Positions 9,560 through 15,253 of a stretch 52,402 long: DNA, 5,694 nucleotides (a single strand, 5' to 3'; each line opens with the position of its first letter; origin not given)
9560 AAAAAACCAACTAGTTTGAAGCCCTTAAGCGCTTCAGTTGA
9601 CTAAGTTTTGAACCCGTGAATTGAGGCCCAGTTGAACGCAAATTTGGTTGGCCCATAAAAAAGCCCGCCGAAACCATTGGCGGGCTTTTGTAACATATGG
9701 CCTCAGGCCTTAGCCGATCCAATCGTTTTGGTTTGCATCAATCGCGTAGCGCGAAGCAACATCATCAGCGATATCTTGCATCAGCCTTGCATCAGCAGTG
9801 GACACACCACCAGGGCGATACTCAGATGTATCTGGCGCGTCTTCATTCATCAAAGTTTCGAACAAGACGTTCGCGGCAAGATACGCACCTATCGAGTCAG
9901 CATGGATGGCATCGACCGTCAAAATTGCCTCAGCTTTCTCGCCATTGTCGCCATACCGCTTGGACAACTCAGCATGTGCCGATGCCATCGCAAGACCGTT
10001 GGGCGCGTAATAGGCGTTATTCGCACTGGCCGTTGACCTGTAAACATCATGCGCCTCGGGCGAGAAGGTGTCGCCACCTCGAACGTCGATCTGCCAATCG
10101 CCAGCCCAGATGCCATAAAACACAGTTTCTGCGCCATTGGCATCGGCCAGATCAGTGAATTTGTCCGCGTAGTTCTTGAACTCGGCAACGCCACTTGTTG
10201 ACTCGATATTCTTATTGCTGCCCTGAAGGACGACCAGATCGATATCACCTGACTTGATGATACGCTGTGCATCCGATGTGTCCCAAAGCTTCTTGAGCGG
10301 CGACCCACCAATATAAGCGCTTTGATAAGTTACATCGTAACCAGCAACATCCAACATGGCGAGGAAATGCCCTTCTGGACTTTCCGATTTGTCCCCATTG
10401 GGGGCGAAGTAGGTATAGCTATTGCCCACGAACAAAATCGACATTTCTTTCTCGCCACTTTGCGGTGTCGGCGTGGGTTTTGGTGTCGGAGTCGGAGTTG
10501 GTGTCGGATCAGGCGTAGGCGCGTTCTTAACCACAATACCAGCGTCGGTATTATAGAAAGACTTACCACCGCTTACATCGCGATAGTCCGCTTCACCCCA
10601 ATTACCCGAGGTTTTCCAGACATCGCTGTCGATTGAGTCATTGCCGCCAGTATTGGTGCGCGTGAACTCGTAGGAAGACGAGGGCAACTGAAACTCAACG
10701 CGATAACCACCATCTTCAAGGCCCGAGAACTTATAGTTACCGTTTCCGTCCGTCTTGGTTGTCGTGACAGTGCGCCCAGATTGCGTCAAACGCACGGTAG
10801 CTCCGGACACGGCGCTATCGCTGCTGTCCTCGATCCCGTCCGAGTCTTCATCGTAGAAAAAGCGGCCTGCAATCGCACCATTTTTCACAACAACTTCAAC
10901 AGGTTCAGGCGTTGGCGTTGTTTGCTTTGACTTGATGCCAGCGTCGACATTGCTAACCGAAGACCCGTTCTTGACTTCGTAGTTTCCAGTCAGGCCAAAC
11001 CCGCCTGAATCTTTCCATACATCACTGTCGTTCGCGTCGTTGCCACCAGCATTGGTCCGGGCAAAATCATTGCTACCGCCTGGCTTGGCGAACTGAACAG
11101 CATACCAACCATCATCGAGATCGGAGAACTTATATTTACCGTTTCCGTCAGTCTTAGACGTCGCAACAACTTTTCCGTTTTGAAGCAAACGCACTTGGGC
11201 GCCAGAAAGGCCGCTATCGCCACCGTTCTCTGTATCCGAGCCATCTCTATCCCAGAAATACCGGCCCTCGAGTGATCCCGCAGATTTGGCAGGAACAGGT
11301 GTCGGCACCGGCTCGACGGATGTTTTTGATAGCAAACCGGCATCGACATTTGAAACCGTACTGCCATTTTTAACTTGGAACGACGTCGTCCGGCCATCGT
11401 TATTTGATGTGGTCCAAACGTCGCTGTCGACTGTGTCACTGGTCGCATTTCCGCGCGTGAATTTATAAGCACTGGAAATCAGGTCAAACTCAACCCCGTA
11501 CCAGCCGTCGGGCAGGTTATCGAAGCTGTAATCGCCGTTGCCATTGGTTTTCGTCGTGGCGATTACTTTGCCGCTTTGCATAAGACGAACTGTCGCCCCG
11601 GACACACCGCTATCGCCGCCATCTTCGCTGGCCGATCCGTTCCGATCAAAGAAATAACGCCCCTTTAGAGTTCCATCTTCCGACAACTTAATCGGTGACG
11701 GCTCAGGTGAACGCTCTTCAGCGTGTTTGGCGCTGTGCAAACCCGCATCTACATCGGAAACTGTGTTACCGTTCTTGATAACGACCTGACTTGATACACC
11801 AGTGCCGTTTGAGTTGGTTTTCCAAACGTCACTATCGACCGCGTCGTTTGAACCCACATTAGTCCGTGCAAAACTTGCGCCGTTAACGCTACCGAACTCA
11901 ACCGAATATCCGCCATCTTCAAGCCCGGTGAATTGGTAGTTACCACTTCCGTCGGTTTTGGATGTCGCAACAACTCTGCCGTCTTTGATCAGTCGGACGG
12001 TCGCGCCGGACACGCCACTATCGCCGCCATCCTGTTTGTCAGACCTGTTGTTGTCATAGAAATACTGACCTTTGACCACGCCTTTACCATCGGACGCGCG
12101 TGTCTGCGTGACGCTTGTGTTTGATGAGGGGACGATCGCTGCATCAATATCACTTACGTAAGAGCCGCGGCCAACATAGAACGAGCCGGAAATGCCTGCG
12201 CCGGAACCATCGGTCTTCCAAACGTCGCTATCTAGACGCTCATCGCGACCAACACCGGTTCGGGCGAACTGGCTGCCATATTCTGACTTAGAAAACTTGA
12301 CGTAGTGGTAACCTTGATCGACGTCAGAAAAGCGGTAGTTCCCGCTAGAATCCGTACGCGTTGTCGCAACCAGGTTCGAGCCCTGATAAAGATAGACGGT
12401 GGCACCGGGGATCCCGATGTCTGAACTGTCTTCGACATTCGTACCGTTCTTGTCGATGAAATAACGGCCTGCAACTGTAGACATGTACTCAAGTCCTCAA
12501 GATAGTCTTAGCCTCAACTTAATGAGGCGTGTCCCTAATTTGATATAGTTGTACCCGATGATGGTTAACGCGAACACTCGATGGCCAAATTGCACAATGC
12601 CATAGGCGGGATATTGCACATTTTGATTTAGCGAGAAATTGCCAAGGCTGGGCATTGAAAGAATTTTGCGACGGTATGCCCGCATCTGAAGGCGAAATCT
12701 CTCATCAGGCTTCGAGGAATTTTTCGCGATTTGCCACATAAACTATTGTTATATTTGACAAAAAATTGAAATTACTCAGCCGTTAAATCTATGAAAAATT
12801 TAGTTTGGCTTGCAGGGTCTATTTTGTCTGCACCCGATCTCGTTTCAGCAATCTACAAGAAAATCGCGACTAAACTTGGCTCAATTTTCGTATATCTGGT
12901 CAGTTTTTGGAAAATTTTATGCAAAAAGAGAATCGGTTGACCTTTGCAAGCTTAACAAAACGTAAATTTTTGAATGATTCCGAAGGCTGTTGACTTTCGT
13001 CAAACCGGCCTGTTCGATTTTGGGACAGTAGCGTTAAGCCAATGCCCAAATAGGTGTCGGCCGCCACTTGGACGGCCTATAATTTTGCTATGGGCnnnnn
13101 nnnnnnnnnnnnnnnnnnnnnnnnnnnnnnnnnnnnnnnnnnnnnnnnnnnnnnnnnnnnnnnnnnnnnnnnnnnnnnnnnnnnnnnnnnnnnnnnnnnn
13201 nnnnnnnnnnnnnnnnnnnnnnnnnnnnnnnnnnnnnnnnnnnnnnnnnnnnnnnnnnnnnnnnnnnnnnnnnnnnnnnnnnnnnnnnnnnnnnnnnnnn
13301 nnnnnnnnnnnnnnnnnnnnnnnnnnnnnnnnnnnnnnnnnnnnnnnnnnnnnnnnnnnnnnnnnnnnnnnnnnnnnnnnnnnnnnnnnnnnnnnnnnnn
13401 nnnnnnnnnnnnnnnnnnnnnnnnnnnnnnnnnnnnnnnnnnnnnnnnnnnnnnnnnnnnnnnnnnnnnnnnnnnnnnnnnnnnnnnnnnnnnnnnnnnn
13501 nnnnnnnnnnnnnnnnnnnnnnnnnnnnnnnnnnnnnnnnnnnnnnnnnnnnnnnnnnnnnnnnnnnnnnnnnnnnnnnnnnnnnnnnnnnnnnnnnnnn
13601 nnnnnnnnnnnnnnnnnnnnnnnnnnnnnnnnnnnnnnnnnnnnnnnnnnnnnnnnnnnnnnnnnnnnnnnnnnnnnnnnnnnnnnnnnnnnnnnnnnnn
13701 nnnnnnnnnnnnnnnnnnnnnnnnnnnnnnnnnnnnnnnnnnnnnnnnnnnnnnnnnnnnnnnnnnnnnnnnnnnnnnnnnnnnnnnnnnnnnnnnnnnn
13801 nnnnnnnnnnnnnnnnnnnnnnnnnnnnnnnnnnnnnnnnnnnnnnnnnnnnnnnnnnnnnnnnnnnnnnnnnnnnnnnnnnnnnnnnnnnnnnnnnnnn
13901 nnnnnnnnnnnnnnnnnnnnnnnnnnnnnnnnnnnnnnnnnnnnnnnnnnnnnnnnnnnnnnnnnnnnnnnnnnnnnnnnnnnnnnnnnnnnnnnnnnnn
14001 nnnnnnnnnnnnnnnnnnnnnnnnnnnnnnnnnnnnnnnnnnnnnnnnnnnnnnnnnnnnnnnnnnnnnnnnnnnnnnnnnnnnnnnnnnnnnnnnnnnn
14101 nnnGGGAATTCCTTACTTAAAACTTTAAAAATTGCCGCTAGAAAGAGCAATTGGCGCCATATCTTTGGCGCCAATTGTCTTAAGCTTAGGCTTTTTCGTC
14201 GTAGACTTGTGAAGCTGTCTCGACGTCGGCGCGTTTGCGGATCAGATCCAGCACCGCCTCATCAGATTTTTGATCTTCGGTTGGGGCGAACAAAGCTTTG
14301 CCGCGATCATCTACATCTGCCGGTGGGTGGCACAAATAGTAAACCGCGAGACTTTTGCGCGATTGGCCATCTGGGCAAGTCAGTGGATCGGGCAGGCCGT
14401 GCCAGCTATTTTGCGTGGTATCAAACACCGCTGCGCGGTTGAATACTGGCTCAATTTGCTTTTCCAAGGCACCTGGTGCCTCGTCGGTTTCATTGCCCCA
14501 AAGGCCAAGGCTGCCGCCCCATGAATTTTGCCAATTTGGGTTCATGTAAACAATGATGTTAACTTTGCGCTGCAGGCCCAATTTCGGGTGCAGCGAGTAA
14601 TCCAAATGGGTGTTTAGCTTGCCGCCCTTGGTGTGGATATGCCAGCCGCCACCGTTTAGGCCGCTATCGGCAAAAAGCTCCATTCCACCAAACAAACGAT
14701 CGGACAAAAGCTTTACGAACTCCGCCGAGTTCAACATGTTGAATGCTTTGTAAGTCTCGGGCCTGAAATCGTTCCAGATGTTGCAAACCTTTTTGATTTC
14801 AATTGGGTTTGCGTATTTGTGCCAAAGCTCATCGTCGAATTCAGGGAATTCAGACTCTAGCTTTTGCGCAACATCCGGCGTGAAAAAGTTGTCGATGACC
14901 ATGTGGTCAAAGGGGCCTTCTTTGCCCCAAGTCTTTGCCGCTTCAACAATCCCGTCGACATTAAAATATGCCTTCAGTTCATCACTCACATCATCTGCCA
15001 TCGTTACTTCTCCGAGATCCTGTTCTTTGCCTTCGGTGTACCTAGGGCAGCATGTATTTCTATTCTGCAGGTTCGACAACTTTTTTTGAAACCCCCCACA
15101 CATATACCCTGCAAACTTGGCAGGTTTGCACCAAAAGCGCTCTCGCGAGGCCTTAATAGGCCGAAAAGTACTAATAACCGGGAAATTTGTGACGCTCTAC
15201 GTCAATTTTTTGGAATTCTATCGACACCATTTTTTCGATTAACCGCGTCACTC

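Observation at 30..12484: Three giant SdrD-B-repeat proteins (12 repeats in total) all lack any N-terminal export signal; candidate non-Sec (T1SS-like) substrates with acidic-then-hydrophobic C-termini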

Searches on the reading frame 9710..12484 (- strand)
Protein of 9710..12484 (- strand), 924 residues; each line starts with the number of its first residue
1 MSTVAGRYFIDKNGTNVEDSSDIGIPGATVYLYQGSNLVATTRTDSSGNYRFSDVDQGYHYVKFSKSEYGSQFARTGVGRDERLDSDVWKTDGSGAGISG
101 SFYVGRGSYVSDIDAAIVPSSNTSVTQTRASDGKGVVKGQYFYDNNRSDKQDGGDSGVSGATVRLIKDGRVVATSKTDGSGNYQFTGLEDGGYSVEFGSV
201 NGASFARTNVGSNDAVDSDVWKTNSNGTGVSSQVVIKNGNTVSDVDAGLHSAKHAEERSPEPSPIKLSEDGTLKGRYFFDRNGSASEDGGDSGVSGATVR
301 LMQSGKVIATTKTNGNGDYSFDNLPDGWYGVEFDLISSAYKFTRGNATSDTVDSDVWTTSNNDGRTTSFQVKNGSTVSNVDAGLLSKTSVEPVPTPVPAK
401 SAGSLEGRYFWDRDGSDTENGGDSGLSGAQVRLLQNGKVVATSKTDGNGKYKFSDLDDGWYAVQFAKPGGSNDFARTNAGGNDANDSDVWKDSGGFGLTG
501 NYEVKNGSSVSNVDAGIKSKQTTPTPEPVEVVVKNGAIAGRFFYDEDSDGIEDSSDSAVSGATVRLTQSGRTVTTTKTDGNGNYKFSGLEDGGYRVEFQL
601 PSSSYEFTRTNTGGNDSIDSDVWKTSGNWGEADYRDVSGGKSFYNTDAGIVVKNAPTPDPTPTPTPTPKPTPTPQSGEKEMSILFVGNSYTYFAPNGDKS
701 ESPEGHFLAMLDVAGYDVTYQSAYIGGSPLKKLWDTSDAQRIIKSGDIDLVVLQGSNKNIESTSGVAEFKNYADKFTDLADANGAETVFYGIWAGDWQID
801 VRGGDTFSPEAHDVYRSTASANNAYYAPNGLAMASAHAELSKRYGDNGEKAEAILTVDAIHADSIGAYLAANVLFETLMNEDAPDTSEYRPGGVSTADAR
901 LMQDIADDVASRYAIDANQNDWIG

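Call 5: search_protein_families(library=pfam, proteins=[window:9710-12484:-], max_evalue=0.01)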
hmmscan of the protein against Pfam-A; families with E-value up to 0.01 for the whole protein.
window:9710-12484:- (924 aa): 10 families
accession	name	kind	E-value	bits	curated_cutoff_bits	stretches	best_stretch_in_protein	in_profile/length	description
PF17210.9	SdrD_B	-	6.9e-93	306.9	29.7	5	541-630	6-95/112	SdrD B-like domain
PF13620.12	CarboxypepD_reg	-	6.8e-42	142.1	32.3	5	17-79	6-72/82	Carboxypeptidase regulatory-like domain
PF17802.7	SpaA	-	1.9e-20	73.2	23.1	2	418-464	8-57/91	Prealbumin-like fold domain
PF13715.12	CarbopepD_reg_2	-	8.9e-18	64.6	32.2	2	16-85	5-71/88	CarboxypepD_reg-like domain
PF11974.14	bMG3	-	1.6e-17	63.8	34.9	0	426-457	28-60/103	Bacterial alpha-2-macroglobulin MG3 domain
PF09430.16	EMC7_beta-sandw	-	1.3e-09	38.7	26.6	0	25-69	7-50/122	ER membrane protein complex subunit 7, beta-sandwich domain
PF23193.1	NOMO_3rd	-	6.3e-07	29.9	27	0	300-329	51-80/120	NOMO third transthyretin-like domain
PF01060.29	TTR-52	-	1.6e-05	25.9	24.9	0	158-190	11-48/79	Transthyretin-like family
PF20062.4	DUF6461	-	0.00019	21.4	23.2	0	561-602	100-141/215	Family of unknown function (DUF6461)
PF22902.2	NOMO1-like_9th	-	0.00061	20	27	0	559-590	13-46/75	BOS complex subunit NOMO1-like, beta sandwich domain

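Call 10: search_protein_families(library=ncbifam, proteins=[window:9710-12484:-], max_evalue=0.01)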
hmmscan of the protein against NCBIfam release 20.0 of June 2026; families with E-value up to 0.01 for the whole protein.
window:9710-12484:- (924 aa): 5 families
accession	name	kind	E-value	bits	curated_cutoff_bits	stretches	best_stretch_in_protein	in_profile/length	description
NF012181.0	MSCRAMM_SdrD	exception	3.7e-47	160.5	2500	4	407-639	685-896/1379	MSCRAMM family adhesin SdrD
NF000535.3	MSCRAMM_SdrC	exception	1.1e-40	139.5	1700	4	121-356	482-693/963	MSCRAMM family adhesin SdrC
NF058648.1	ECF_sub_HI1622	equivalog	9.9e-11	41.9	100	0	555-596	35-78/180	NikL family nickel/cobalt ECF transporter subunit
NF058592.1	GxPGS_dom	subfamily_domain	0.00096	19.2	45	0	430-453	26-49/65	PGS family Ig-like domain-containing protein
NF033186.1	internalin_K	exception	0.0029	16.1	1100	1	650-676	504-530/604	class 1 internalin InlK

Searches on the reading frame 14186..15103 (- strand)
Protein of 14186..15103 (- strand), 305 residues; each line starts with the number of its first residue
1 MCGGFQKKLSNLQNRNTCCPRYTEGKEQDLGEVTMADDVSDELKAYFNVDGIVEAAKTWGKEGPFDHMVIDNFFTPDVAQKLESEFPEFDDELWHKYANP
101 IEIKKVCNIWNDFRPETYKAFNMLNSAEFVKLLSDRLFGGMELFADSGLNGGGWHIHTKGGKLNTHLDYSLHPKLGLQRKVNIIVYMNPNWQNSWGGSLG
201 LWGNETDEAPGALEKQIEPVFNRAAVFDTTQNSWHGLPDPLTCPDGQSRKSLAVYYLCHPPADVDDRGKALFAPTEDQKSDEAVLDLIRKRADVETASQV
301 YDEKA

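Call 5: search_protein_families(library=pfam, proteins=[window:14186-15103:-], max_evalue=0.01)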
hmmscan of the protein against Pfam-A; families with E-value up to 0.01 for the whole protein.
window:14186-15103:- (305 aa): 2 families
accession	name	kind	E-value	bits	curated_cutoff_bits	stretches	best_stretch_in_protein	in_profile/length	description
PF13640.12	2OG-FeII_Oxy_3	-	1.6e-15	58.3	27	1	156-256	5-97/98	2OG-Fe(II) oxygenase superfamily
PF13661.12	2OG-FeII_Oxy_4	-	8.7e-12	45.8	27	1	158-236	7-80/98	2OG-Fe(II) oxygenase superfamily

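Call 10: search_protein_families(library=ncbifam, proteins=[window:14186-15103:-], max_evalue=0.01)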
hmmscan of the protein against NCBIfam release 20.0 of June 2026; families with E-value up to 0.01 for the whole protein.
window:14186-15103:- (305 aa): 1 family
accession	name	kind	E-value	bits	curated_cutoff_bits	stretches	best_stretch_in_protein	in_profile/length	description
NF041706.1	2OG_matur_YhhC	equivalog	2.7e-05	23.9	150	1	64-236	6-164/182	cyclophane-containing peptide 2OG-Fe(II) oxygenase YhhC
